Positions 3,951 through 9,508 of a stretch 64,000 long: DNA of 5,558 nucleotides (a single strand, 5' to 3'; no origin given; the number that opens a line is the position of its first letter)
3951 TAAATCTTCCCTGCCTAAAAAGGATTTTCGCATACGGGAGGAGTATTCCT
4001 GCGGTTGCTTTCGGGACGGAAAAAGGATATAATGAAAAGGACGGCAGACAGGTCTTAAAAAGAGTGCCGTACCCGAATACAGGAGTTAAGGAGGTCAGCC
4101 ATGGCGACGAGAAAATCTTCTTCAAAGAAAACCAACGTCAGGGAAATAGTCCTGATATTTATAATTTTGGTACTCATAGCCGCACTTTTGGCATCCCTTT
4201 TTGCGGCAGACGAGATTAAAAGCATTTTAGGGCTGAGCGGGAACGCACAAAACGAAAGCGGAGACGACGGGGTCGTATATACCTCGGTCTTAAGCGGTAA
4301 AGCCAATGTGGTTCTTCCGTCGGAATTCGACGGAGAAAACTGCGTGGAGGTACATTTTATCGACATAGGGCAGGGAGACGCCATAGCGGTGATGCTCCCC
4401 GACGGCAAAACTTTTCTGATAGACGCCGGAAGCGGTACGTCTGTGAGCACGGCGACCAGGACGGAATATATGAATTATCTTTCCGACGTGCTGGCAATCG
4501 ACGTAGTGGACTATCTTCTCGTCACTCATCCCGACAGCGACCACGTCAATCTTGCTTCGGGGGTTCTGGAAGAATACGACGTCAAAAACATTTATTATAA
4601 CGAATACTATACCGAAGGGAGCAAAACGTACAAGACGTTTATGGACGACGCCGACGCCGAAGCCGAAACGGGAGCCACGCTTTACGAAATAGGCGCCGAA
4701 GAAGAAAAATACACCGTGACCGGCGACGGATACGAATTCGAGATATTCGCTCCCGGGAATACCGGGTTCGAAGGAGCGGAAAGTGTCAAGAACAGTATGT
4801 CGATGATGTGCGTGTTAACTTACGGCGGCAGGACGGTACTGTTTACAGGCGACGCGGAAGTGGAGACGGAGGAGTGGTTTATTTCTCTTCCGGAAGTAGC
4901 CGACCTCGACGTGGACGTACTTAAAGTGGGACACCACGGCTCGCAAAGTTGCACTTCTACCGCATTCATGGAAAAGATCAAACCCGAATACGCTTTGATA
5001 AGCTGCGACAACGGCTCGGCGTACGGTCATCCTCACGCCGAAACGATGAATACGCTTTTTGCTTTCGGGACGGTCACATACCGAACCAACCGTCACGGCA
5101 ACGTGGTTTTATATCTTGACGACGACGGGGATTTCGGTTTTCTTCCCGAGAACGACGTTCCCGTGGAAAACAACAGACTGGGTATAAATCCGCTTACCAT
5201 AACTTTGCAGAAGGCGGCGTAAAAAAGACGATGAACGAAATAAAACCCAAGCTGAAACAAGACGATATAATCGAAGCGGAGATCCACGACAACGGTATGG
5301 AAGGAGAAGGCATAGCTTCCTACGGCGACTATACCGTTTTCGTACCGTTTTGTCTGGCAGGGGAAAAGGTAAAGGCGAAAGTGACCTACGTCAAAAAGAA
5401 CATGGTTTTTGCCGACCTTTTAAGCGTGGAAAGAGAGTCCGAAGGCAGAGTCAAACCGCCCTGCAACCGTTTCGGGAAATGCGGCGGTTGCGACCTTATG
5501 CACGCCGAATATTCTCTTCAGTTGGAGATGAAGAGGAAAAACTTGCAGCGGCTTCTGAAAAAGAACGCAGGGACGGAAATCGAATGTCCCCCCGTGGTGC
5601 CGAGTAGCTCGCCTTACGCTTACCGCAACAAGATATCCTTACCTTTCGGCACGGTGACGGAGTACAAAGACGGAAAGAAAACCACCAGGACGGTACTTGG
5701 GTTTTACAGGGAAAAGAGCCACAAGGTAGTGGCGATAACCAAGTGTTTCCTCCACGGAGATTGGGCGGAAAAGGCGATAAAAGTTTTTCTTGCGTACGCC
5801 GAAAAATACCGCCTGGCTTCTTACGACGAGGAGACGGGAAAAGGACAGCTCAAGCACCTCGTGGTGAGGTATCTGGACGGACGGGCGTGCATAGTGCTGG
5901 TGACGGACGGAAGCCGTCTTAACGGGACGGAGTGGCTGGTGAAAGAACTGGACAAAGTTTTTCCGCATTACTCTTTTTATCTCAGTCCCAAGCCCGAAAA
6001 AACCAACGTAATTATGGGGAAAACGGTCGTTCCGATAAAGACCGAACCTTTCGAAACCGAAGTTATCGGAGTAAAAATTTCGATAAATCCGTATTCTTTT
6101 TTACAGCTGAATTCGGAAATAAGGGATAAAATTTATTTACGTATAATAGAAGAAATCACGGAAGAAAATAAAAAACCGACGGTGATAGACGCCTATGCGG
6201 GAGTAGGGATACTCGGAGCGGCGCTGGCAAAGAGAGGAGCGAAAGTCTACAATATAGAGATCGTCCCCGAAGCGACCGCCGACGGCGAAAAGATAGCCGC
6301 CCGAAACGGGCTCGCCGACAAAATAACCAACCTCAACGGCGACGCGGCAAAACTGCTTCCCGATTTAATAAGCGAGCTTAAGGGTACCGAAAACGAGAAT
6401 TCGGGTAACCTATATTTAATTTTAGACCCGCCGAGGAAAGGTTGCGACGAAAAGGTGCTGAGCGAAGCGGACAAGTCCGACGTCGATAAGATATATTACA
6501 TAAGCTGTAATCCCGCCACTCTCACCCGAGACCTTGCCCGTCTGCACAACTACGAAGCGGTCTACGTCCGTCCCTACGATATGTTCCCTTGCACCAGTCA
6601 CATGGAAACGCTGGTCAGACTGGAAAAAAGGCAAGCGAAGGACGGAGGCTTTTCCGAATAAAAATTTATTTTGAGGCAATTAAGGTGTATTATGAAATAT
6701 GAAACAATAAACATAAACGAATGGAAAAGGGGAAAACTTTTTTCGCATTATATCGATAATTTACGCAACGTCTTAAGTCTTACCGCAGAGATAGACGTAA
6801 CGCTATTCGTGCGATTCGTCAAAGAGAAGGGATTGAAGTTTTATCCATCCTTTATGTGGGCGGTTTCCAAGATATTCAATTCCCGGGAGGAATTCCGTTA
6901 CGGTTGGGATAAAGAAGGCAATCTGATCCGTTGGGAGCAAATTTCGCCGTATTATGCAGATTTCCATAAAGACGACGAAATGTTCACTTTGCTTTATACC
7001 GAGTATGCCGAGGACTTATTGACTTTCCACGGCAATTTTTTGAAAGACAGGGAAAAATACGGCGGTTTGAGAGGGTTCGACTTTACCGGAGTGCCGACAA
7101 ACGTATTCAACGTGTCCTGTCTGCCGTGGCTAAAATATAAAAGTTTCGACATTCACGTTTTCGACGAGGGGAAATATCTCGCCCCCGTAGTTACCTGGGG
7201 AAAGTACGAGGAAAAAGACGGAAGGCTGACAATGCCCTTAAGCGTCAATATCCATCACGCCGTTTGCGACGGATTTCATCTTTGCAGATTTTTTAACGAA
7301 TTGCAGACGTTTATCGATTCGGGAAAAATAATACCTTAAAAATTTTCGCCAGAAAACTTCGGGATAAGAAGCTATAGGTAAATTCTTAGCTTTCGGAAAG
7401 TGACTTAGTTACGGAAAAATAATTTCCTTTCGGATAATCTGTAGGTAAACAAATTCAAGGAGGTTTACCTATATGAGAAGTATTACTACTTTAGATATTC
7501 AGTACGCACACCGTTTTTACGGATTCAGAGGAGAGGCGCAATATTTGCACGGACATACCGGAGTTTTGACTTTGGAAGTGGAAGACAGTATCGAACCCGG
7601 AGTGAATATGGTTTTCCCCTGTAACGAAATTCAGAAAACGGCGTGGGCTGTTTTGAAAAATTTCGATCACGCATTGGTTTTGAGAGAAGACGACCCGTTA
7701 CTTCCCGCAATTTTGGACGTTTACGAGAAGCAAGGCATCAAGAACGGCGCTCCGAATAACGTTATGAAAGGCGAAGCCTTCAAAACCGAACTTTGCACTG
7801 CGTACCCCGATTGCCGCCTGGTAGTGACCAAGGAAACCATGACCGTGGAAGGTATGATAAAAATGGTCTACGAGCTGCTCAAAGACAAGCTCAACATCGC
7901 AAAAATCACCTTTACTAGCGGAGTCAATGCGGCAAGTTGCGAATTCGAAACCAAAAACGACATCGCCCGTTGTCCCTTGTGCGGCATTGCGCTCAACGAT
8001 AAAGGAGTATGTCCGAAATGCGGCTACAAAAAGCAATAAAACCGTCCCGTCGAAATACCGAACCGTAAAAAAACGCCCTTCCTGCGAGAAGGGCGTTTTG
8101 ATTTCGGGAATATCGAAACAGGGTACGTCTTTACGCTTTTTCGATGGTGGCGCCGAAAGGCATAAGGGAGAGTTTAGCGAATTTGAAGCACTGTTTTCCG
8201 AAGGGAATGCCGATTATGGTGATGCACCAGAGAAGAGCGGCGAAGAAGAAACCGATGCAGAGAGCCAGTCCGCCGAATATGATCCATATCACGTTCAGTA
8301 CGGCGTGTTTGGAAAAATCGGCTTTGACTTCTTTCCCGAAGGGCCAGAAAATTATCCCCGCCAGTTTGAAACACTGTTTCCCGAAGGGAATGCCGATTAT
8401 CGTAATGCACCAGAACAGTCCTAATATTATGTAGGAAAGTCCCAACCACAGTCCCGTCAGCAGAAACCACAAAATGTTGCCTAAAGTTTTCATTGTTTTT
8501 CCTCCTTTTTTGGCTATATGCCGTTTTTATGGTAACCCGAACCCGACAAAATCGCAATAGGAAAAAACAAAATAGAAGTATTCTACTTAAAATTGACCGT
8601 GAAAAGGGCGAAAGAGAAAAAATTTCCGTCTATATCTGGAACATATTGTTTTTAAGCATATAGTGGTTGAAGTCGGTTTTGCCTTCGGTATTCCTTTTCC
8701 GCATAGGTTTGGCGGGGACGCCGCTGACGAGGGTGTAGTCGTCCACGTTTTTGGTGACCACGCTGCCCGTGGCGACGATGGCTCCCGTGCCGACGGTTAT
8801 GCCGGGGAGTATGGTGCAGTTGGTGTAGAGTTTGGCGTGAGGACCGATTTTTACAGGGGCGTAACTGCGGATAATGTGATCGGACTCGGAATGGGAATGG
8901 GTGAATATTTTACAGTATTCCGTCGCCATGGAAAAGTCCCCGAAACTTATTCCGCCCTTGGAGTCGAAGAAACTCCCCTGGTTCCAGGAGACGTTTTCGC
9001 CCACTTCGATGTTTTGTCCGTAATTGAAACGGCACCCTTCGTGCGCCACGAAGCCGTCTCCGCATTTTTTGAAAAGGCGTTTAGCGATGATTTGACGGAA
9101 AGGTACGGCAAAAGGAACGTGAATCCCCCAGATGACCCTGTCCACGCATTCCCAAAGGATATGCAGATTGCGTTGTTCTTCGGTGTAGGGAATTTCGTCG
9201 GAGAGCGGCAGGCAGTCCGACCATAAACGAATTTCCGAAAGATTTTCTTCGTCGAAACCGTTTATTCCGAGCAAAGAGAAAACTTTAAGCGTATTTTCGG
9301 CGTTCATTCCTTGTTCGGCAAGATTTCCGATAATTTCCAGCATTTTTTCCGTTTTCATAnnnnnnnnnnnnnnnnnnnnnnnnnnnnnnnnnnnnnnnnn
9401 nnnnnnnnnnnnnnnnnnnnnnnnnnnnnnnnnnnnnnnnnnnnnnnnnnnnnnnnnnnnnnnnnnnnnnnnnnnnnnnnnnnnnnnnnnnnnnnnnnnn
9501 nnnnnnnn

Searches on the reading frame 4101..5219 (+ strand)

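Call 24: search_protein_families(library=pfam, proteins=[window:4101-5219:+], max_evalue=0.001)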
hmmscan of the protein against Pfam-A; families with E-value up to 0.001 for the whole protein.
window:4101-5219:+ (373 aa): 2 families
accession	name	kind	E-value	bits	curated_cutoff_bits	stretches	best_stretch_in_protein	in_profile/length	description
PF00753.33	Lactamase_B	-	1.7e-16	61.2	22.7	1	97-301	11-193/196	Metallo-beta-lactamase superfamily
PF12706.13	Lactamase_B_2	-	9e-05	22.6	27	1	104-277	2-165/200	Beta-lactamase superfamily domain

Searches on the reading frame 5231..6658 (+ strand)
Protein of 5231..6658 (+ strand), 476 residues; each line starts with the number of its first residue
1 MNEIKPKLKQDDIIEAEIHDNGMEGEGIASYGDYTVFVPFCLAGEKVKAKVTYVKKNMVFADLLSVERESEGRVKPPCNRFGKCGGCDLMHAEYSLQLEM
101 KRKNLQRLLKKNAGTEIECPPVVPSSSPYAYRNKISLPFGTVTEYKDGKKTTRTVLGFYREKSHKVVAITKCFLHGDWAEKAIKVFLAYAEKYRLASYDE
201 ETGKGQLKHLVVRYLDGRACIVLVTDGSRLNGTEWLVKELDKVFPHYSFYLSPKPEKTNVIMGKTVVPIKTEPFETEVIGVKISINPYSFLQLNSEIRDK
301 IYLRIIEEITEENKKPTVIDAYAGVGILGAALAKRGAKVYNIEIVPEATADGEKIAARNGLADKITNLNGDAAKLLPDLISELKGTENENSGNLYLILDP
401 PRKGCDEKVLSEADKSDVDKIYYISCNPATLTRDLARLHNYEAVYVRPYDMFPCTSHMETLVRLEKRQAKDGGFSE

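Call 24: search_protein_families(library=pfam, proteins=[window:5231-6658:+], max_evalue=0.001)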
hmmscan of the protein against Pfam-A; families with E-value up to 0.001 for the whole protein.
window:5231-6658:+ (476 aa): 4 families
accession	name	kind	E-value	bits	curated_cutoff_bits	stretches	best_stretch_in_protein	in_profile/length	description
PF05958.17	tRNA_U5-meth_tr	-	2.4e-16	60.2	23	1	288-466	177-356/357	tRNA (Uracil-5-)-methyltransferase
PF01938.26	TRAM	-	1.9e-07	31.3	21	1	13-64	7-61/61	TRAM domain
PF13679.12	Methyltransf_32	-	8.2e-05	23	27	1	304-374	15-91/143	Methyltransferase domain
PF02475.24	TRM5-TYW2_MTfase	-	0.00011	22.7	28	1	309-375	33-99/164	TRM5/TYW2 methyltransferase domain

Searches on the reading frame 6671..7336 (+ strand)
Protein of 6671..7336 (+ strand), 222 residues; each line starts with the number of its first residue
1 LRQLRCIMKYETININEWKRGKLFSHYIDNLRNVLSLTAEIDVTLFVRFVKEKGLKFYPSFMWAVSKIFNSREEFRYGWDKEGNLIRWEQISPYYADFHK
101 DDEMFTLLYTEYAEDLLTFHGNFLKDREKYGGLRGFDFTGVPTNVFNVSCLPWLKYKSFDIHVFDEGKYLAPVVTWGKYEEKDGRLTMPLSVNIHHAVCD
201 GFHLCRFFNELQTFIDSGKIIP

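Call 24: search_protein_families(library=pfam, proteins=[window:6671-7336:+], max_evalue=0.001)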
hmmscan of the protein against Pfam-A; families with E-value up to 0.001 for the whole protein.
window:6671-7336:+ (222 aa): 1 family
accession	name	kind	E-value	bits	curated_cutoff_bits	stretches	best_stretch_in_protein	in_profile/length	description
PF00302.23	CAT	-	2e-60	204.7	23.5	1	8-212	1-205/205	Chloramphenicol acetyltransferase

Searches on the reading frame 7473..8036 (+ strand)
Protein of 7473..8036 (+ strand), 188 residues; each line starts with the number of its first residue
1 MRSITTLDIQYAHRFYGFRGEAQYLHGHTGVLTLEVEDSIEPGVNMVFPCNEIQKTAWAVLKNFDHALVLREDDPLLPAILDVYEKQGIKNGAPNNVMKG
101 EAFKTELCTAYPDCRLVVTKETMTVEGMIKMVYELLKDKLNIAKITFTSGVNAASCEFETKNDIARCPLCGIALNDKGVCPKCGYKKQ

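Call 24: search_protein_families(library=pfam, proteins=[window:7473-8036:+], max_evalue=0.001)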
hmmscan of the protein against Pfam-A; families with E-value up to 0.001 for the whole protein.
window:7473-8036:+ (188 aa): 1 family
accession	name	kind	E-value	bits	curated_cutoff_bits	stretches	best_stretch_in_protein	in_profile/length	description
PF01242.24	PTPS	-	1.4e-10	41.6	22.4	1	8-146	7-102/121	6-pyruvoyl tetrahydropterin synthase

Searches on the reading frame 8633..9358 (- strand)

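Call 24: search_protein_families(library=pfam, proteins=[window:8633-9358:-], max_evalue=0.001)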
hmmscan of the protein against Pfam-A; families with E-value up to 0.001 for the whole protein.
window:8633-9358:- (242 aa): 2 families
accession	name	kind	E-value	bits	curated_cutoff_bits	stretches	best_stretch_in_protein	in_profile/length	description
PF00132.30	Hexapep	-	6.1e-07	29.3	27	1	169-203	2-36/36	Bacterial transferase hexapeptide (six repeats)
PF14602.12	Hexapep_2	-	0.00042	20.4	27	1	168-203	1-34/34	Hexapeptide repeat of succinyl-transferase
